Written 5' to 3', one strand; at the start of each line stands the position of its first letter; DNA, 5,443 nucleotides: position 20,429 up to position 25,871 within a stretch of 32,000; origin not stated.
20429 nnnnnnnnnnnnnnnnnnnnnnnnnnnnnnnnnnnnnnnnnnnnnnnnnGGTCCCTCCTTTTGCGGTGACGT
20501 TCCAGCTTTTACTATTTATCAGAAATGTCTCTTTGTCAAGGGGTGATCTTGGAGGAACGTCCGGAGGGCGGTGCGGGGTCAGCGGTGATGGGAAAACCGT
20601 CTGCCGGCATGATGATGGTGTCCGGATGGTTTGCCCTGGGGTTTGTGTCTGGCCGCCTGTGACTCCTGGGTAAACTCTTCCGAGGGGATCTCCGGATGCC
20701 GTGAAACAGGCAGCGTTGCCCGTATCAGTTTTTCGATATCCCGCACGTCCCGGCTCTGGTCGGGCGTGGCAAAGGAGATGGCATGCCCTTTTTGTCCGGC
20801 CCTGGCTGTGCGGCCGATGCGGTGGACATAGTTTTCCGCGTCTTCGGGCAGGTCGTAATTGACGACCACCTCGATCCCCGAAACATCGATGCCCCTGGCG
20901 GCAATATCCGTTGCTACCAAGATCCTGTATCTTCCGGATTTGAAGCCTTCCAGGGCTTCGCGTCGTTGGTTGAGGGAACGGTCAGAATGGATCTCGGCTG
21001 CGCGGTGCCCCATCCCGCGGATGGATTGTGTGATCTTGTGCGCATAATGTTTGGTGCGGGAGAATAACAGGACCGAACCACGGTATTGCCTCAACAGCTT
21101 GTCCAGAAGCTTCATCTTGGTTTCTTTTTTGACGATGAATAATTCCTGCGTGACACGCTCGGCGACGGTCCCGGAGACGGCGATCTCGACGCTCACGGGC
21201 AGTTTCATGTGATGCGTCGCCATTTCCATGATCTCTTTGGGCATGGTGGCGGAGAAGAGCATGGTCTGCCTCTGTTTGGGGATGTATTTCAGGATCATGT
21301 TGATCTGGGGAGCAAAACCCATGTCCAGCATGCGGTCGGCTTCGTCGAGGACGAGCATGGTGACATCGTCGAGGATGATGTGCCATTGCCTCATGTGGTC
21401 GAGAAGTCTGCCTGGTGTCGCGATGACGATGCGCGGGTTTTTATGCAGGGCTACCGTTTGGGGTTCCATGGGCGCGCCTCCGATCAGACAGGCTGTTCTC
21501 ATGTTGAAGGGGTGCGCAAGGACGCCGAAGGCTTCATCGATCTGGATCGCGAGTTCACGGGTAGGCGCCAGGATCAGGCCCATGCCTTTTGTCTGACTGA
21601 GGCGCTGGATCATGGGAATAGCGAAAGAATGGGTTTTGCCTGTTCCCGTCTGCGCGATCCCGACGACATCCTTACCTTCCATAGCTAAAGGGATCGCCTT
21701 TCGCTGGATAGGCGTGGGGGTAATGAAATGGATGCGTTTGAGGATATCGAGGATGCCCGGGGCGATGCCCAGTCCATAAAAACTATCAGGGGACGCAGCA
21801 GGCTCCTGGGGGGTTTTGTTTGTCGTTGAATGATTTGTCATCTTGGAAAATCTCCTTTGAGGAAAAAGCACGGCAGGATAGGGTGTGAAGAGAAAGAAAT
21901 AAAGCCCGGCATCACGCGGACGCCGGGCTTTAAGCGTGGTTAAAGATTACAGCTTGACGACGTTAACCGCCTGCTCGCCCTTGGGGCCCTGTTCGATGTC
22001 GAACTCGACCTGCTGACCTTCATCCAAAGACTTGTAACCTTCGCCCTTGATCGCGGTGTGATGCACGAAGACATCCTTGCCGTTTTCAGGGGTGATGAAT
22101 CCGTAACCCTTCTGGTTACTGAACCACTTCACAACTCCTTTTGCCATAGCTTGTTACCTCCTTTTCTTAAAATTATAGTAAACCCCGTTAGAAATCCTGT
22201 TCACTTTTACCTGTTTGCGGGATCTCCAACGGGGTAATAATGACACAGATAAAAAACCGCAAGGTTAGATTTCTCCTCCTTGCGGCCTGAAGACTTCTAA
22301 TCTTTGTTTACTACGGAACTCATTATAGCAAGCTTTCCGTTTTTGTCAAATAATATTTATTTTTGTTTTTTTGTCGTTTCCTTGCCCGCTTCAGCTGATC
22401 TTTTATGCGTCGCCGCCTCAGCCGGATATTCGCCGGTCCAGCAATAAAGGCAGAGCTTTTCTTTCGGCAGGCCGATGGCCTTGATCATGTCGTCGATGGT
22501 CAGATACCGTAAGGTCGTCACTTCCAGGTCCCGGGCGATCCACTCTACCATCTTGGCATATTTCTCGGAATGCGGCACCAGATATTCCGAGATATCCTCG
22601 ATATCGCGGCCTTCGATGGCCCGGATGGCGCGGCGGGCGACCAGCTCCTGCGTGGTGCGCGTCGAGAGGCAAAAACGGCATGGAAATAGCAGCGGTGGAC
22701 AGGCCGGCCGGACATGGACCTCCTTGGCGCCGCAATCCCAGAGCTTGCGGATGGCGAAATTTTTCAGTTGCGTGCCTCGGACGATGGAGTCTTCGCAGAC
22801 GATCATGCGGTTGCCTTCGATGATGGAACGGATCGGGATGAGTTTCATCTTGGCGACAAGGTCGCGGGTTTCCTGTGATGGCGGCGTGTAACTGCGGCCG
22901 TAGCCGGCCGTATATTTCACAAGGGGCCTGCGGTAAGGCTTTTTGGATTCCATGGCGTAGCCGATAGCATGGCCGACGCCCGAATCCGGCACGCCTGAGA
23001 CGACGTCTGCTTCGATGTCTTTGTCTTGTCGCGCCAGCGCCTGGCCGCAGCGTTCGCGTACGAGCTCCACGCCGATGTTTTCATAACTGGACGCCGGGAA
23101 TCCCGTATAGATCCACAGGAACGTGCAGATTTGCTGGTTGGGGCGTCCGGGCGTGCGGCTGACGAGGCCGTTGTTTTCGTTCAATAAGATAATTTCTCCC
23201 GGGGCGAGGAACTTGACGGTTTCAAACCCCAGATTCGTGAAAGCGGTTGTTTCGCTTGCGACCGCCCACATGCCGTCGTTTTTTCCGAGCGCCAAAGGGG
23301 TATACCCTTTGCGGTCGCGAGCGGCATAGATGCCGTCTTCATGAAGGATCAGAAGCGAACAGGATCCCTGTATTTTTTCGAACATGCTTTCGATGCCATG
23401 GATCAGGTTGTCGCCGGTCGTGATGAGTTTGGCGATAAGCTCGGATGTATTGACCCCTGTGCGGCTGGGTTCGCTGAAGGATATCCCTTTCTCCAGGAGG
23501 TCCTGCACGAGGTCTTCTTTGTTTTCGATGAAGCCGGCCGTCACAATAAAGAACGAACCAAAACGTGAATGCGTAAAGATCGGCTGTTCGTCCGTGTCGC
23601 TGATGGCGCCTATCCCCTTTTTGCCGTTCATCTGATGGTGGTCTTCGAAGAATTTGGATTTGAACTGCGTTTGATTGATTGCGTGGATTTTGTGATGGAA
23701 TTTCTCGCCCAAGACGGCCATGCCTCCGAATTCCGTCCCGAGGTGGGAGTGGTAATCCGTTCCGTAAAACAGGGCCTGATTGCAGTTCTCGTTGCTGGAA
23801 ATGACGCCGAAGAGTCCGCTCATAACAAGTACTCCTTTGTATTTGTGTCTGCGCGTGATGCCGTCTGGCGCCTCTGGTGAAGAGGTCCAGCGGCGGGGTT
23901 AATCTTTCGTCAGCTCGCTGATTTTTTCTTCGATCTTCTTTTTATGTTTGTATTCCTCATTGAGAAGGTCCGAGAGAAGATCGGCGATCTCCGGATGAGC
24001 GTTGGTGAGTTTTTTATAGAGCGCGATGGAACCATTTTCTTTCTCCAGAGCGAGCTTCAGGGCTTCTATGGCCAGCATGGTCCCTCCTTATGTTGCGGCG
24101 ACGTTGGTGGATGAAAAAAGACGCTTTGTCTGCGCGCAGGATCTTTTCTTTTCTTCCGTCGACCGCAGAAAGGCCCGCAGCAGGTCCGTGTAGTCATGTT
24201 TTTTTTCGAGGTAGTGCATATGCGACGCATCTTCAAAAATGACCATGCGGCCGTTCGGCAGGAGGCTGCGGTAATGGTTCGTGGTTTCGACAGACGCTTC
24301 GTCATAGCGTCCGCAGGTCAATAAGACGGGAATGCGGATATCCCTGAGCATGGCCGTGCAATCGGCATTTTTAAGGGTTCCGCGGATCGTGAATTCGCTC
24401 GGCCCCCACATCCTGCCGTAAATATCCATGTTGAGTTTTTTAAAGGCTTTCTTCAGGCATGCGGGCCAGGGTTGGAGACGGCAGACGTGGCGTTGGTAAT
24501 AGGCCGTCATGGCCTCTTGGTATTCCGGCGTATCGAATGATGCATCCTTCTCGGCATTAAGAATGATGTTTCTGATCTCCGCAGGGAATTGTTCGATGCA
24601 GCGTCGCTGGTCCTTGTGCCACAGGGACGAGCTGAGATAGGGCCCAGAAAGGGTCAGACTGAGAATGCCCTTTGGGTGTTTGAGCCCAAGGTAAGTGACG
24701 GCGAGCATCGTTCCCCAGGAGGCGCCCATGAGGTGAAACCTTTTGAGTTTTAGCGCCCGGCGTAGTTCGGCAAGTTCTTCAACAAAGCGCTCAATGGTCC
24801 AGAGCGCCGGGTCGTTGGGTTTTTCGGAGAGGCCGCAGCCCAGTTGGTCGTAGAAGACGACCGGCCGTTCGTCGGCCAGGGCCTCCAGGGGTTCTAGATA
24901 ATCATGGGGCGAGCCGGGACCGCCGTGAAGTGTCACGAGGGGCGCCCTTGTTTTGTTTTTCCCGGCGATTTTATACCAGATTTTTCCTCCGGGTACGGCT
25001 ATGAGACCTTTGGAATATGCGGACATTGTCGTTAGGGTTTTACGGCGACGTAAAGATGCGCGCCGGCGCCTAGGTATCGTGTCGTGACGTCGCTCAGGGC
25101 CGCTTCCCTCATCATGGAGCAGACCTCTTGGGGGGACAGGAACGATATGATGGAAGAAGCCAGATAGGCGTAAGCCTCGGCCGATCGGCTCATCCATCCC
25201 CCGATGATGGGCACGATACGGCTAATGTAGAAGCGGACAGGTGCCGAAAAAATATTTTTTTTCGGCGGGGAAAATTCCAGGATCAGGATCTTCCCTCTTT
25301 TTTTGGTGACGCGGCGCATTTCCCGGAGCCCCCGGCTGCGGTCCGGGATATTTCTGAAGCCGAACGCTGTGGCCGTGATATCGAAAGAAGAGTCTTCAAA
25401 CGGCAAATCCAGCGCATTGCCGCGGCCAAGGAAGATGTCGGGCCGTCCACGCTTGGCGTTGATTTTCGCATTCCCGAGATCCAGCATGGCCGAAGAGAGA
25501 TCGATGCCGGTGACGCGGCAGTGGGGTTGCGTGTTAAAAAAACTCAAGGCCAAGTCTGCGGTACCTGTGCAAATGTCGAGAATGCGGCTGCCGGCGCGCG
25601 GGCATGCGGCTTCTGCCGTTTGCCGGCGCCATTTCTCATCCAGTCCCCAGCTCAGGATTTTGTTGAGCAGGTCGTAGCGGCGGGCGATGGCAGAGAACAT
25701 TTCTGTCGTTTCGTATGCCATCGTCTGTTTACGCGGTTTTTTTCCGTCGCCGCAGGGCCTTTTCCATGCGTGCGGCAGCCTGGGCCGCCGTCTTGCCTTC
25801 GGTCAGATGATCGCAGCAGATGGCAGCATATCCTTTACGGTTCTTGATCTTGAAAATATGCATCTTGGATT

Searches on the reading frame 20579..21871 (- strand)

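Call 65: search_protein_families(library=pfam, proteins=[window:20579-21871:-], max_evalue=0.001)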
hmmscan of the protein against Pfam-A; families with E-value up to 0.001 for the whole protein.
window:20579-21871:- (430 aa): 5 families
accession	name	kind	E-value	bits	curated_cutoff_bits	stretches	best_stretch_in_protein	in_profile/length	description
PF00270.35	DEAD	-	2.4e-51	174.2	26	1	53-216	1-166/167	DEAD/DEAH box helicase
PF00271.37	Helicase_C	-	1.6e-29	102.8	23.5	1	252-359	2-110/110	Helicase conserved C-terminal domain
PF04851.21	ResIII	-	3.5e-07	30.7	22.5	1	69-211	26-163/164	Type III restriction enzyme, res subunit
PF13245.12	AAA_19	-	0.00021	21.9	25.1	0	56-184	1-113/134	AAA domain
PF13604.12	AAA_30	-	0.00022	21.5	27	0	56-183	6-101/191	AAA domain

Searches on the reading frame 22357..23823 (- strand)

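Call 65: search_protein_families(library=pfam, proteins=[window:22357-23823:-], max_evalue=0.001)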
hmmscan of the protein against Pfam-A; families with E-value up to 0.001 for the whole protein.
window:22357-23823:- (488 aa): 2 families
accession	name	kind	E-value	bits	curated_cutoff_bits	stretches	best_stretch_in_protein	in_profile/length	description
PF13537.11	GATase_7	-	6.3e-15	55.7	25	1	75-196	9-122/123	Glutamine amidotransferase domain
PF13522.11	GATase_6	-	0.0002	21.8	27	1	77-191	27-130/130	Glutamine amidotransferase domain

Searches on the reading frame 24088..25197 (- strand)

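Call 65: search_protein_families(library=pfam, proteins=[window:24088-25197:-], max_evalue=0.001)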
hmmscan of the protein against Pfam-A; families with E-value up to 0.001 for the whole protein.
window:24088-25197:- (369 aa): 3 families
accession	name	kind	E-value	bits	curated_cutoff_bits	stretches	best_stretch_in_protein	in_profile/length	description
PF00561.26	Abhydrolase_1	-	2.9e-28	99.6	25.8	1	86-332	2-244/245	alpha/beta hydrolase fold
PF12697.13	Abhydrolase_6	-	1e-14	56.2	26.3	1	87-332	1-210/217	Alpha/beta hydrolase family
PF12146.15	Hydrolase_4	-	2.4e-08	34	27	1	82-202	2-127/239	Serine aminopeptidase, S33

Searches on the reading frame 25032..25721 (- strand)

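Call 65: search_protein_families(library=pfam, proteins=[window:25032-25721:-], max_evalue=0.001)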
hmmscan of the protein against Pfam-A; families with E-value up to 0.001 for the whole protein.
window:25032-25721:- (229 aa): 6 families
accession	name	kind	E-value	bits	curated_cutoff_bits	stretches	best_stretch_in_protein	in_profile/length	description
PF01209.24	Ubie_methyltran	-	5.4e-53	180.2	20.1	1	6-221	10-225/233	ubiE/COQ5 methyltransferase family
PF13649.12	Methyltransf_25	-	3.8e-16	60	27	1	47-143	1-97/97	Methyltransferase domain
PF08241.18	Methyltransf_11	-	2.9e-15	57.1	21.2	1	48-147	1-95/95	Methyltransferase domain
PF13847.12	Methyltransf_31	-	1.6e-12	47.7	27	1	43-151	3-113/145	Methyltransferase domain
PF08242.18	Methyltransf_12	-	1.9e-09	38.6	30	1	48-145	1-98/98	Methyltransferase domain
PF13489.12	Methyltransf_23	-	1.9e-06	28.1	27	1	29-210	7-160/164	Methyltransferase domain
